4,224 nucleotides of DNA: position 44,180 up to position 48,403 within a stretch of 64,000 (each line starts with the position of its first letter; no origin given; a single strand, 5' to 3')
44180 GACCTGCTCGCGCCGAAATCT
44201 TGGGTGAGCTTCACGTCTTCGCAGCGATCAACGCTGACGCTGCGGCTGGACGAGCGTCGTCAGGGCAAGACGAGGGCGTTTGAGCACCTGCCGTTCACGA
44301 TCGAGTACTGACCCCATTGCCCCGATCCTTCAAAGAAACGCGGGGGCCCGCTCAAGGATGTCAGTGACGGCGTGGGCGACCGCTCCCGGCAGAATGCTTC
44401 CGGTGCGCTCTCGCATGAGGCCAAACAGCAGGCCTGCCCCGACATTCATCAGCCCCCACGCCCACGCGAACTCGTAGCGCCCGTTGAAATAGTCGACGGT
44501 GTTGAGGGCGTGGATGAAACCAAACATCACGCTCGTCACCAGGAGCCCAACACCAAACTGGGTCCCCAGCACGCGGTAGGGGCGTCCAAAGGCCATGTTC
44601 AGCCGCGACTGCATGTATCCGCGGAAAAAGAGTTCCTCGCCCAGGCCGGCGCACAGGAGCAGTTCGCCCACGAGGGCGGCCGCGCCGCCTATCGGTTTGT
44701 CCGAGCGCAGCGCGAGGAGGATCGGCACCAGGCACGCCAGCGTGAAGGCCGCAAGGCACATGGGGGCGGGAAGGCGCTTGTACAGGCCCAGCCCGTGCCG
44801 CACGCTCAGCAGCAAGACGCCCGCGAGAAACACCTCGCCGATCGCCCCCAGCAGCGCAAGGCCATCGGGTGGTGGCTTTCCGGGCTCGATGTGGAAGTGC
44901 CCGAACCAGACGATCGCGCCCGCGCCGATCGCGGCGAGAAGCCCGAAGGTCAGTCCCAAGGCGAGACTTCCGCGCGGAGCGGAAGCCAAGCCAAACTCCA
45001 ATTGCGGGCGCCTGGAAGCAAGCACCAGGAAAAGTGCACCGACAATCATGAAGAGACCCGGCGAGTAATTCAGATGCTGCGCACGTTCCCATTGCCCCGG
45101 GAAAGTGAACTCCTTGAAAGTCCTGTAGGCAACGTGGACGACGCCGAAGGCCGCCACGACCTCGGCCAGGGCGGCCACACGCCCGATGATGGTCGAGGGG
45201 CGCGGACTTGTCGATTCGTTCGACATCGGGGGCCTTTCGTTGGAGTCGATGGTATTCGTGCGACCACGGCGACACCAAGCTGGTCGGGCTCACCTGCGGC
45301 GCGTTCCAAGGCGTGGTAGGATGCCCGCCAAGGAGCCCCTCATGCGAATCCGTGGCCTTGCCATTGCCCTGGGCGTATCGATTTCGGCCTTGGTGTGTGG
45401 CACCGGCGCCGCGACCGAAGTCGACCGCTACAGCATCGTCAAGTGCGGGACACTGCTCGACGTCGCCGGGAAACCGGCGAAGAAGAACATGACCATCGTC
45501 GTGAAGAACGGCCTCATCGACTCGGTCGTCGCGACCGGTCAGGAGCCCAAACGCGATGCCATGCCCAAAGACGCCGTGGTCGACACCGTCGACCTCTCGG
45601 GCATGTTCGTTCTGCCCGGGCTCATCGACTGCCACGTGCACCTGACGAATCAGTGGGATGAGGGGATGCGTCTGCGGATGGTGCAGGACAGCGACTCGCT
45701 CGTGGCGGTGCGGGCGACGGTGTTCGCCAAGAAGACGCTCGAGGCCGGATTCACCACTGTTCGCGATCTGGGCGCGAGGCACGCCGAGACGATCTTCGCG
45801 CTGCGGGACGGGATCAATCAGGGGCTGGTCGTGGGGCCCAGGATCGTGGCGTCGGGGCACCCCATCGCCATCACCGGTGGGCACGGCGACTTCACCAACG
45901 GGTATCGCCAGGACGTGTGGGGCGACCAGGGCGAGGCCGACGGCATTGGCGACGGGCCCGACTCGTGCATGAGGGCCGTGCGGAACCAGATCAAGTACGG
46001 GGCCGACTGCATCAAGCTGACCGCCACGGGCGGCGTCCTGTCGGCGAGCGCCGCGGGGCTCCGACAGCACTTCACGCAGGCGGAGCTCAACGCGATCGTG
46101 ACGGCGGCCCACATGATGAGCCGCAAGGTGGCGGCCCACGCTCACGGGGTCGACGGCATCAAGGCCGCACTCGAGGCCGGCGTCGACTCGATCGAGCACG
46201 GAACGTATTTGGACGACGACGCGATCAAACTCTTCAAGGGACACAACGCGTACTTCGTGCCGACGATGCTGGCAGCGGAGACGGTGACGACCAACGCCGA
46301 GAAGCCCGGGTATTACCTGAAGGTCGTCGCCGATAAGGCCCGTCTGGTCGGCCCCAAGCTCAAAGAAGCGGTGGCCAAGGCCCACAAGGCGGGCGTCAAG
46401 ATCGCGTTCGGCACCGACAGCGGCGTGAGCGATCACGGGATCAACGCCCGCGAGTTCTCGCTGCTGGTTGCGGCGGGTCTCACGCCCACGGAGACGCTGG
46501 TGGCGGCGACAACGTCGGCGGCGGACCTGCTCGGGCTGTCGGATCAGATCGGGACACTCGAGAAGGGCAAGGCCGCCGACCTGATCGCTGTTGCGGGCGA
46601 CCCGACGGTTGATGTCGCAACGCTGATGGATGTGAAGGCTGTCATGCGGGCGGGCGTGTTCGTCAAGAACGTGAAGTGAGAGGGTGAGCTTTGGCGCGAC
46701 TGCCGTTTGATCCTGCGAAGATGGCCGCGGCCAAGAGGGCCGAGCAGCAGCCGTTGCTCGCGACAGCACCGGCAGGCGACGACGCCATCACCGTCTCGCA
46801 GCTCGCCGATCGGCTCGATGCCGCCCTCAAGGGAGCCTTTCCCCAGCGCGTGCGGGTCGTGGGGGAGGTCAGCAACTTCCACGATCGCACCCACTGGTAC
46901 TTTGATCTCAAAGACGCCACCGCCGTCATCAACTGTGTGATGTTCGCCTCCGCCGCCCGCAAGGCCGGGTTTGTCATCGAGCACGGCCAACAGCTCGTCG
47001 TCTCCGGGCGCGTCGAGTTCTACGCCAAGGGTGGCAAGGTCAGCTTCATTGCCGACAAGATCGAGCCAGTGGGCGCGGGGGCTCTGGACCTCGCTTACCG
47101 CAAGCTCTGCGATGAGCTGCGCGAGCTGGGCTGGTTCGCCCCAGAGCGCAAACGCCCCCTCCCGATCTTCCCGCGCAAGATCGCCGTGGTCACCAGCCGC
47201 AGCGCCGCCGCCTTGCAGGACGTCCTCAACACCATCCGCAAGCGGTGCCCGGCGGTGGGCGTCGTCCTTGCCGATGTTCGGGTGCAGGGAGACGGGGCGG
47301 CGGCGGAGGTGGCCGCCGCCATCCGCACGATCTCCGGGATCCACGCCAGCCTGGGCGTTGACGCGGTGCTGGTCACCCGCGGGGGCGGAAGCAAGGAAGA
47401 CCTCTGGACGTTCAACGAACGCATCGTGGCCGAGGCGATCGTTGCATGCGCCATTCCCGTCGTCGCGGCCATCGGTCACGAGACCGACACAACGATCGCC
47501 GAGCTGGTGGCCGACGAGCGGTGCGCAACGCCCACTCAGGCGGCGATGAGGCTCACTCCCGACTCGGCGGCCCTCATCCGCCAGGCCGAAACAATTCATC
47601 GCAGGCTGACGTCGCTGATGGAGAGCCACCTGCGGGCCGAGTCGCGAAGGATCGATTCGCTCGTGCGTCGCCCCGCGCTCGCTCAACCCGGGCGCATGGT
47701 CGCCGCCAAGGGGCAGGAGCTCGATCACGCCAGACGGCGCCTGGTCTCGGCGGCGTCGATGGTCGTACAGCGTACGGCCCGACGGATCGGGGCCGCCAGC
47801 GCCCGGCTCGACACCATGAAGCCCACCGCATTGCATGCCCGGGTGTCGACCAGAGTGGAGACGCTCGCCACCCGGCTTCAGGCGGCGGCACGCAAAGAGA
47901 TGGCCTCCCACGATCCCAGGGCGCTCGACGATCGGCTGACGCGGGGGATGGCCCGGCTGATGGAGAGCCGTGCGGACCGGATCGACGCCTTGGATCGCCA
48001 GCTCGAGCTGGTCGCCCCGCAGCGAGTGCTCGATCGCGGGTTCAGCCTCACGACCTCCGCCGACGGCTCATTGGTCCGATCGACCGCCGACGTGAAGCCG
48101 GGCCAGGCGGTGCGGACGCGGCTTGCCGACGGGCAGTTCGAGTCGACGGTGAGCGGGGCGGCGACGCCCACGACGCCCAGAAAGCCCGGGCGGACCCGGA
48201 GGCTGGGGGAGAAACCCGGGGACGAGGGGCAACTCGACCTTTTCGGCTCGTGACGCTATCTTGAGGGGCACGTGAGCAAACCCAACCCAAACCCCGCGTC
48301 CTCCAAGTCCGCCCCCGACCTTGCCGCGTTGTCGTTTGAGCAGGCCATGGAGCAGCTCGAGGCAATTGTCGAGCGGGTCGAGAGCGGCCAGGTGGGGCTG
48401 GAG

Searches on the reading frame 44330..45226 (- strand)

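Call 58: search_protein_families(library=pfam, proteins=[window:44330-45226:-], max_evalue=0.00001)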
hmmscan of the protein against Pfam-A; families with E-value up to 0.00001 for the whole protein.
window:44330-45226:- (298 aa): 1 family
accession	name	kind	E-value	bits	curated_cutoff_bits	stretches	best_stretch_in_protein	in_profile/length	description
PF02517.21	Rce1-like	-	1.1e-17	64.6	22.4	1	189-290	11-92/93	Type II CAAX prenyl endopeptidase Rce1-like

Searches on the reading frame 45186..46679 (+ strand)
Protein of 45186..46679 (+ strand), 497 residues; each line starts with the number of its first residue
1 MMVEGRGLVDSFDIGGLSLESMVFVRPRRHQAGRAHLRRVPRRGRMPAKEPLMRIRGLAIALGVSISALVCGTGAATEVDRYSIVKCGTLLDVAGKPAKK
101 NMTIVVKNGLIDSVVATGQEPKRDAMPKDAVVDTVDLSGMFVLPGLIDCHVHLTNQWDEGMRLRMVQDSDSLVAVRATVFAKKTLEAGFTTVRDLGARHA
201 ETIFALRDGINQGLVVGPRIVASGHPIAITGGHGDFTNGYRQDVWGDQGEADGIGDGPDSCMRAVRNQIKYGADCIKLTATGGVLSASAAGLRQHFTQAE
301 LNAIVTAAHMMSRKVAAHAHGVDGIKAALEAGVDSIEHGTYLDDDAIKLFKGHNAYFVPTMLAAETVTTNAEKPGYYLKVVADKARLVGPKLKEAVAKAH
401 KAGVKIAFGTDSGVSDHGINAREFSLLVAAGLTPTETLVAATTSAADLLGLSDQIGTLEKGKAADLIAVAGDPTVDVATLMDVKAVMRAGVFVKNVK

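Call 58: search_protein_families(library=pfam, proteins=[window:45186-46679:+], max_evalue=0.00001)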
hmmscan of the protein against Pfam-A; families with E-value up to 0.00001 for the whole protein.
window:45186-46679:+ (497 aa): 2 families
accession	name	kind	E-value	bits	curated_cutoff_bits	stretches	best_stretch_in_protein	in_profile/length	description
PF01979.26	Amidohydro_1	-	6.9e-56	190.4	25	1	141-492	1-344/345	Amidohydrolase family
PF07969.17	Amidohydro_3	-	3.1e-14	53.8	29.7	1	280-493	237-471/472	Amidohydrolase family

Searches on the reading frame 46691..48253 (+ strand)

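Call 58: search_protein_families(library=pfam, proteins=[window:46691-48253:+], max_evalue=0.00001)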
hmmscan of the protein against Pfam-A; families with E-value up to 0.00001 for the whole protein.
window:46691-48253:+ (520 aa): 3 families
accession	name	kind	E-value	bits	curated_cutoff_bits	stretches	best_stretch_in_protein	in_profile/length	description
PF02601.20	Exonuc_VII_L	-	1.1e-90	304.8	35.9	1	148-485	1-314/315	Exonuclease VII, large subunit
PF13742.12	tRNA_anti_2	-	2.3e-25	89.1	27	1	33-125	1-95/95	OB-fold nucleic acid binding domain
PF01336.31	tRNA_anti-codon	-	3.2e-13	49.8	27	1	54-127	1-75/75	OB-fold nucleic acid binding domain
